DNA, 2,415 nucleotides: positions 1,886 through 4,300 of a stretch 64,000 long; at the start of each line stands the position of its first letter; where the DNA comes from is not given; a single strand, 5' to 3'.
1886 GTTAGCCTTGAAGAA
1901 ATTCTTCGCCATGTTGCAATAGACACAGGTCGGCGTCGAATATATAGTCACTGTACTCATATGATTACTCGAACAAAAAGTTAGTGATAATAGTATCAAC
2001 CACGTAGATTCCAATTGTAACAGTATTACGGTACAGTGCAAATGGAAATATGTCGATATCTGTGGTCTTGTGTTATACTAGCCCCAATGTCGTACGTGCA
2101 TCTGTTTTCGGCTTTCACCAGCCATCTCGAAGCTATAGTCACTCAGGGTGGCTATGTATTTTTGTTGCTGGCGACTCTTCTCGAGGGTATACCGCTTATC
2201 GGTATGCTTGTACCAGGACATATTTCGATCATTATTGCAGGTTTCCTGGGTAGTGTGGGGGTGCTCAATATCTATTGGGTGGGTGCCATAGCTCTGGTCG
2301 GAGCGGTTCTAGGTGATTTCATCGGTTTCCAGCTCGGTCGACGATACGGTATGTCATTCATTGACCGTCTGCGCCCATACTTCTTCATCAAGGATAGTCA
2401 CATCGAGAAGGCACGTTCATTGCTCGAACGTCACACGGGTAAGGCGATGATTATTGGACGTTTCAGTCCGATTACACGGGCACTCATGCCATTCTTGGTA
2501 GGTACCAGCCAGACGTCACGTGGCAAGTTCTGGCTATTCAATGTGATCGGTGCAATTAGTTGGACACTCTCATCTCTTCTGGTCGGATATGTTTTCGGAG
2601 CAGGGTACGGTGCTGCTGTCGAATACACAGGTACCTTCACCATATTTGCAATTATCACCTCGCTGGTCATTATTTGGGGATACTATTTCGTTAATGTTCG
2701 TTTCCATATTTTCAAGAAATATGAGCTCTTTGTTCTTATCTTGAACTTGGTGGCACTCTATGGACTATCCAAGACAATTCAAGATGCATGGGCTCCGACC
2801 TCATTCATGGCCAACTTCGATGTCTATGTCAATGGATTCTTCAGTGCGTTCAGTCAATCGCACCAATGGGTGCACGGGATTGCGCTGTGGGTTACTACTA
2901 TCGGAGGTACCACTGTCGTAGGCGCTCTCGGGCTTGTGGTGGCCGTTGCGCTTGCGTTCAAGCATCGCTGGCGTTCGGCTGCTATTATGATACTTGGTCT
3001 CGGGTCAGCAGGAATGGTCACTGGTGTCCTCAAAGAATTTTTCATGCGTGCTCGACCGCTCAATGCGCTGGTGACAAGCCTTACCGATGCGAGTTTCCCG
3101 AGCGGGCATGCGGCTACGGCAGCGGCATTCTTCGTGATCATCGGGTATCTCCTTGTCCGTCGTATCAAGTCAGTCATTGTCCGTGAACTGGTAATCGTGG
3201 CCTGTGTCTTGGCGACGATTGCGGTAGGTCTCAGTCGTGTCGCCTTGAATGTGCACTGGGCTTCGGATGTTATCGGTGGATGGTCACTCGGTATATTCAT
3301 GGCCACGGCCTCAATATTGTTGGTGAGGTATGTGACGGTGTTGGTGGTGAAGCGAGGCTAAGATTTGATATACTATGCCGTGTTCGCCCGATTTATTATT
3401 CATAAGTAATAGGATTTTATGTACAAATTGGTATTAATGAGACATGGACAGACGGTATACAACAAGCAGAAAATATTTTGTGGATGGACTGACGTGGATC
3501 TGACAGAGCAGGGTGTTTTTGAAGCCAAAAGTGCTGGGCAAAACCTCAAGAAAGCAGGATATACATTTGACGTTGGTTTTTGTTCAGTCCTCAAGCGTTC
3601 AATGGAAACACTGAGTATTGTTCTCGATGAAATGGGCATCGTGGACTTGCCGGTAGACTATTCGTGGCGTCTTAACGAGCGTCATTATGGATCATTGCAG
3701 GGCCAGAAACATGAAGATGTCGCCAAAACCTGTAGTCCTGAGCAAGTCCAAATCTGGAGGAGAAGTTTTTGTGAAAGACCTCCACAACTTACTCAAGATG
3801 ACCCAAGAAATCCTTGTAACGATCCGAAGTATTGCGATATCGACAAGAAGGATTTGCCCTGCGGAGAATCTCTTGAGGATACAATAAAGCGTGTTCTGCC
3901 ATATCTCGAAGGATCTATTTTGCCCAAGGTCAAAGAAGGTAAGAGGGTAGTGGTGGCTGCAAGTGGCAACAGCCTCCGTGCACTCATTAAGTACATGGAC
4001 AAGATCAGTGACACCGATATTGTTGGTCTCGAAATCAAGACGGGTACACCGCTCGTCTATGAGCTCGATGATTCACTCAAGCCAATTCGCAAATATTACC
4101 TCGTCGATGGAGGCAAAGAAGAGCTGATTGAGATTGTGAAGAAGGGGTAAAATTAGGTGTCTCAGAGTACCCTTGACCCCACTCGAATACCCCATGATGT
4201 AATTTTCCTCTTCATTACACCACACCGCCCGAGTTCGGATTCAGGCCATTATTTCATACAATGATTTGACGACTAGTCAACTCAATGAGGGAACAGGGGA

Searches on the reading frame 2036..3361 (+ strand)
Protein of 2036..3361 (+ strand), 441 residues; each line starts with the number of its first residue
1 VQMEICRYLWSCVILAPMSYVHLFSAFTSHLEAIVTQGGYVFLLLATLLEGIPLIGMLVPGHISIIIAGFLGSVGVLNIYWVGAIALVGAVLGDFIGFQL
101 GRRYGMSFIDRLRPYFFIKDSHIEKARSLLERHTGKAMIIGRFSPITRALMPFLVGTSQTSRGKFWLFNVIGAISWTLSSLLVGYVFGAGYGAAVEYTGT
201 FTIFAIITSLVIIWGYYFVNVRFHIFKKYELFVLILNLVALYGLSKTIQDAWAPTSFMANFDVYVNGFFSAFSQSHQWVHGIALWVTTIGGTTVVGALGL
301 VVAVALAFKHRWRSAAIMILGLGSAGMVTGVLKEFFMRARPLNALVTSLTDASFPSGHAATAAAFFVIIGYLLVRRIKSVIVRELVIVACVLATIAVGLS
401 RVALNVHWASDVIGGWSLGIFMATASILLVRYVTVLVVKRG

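Call 38: search_protein_families(library=pfam, proteins=[window:2036-3361:+], max_evalue=0.0001)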
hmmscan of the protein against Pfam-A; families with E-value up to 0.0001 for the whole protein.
window:2036-3361:+ (441 aa): 2 families
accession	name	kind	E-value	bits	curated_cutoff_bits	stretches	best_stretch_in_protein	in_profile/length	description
PF01569.27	PAP2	-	2.1e-22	79.7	27.2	1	316-432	3-127/130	PAP2 superfamily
PF09335.16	VTT_dom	-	4.8e-16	59.8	33.9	1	60-185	2-122/123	VTT domain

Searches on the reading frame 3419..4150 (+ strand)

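Call 38: search_protein_families(library=pfam, proteins=[window:3419-4150:+], max_evalue=0.0001)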
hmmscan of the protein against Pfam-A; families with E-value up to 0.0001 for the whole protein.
window:3419-4150:+ (243 aa): 1 family
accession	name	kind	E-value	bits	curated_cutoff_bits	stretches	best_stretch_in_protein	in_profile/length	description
PF00300.27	His_Phos_1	-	1.8e-32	113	21.7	1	4-123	1-115/194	Histidine phosphatase superfamily (branch 1)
